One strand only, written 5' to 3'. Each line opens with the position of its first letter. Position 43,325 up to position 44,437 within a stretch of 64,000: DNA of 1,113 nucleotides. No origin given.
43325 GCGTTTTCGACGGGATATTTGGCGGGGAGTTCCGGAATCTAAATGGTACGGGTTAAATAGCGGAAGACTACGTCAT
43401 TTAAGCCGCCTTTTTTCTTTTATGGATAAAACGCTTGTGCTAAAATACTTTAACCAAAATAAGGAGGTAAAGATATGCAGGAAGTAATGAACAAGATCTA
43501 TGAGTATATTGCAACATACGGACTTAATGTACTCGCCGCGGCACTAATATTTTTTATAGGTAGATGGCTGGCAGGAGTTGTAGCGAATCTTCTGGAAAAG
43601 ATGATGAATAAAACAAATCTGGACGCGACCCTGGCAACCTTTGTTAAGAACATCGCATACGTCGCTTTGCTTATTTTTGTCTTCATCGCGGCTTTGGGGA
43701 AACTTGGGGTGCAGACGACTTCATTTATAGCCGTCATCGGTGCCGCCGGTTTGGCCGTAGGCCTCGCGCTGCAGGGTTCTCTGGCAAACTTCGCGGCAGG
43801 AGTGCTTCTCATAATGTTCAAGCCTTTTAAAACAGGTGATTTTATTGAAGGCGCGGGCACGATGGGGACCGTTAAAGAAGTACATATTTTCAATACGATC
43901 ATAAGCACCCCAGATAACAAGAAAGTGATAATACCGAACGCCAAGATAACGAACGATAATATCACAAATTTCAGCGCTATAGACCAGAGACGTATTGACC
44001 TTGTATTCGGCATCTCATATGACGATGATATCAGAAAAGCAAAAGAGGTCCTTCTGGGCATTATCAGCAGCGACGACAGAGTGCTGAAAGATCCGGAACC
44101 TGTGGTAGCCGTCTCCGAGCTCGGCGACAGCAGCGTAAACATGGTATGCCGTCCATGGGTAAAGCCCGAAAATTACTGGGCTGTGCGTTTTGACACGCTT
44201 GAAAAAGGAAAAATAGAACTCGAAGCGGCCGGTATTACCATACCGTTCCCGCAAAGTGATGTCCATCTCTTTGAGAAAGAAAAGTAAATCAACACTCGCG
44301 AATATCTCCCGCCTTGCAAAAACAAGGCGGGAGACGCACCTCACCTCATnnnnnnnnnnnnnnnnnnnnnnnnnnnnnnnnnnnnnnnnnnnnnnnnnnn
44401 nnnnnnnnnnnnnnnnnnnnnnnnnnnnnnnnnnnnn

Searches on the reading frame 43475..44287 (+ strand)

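Call 47: search_protein_families(library=pfam, proteins=[window:43475-44287:+], max_evalue=0.00001)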
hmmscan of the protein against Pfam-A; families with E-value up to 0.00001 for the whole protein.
window:43475-44287:+ (270 aa): 4 families
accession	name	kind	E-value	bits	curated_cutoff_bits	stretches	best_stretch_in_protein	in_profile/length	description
PF00924.24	MS_channel_2nd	-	4.1e-21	75.3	20.2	1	102-167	2-67/68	Mechanosensitive ion channel, beta-domain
PF21082.3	MS_channel_3rd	-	1.1e-12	48.6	21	1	174-256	1-88/88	Mechanosensitive ion channel MscS, C-terminal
PF05552.17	MS_channel_1st_1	-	1.5e-10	41.3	22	1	9-52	7-50/50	Mechanosensitive ion channel, conserved TM helix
PF21088.3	MS_channel_1st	-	9.2e-06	26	23.1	1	59-100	1-42/42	Mechanosensitive ion channel, transmembrane helices 2/3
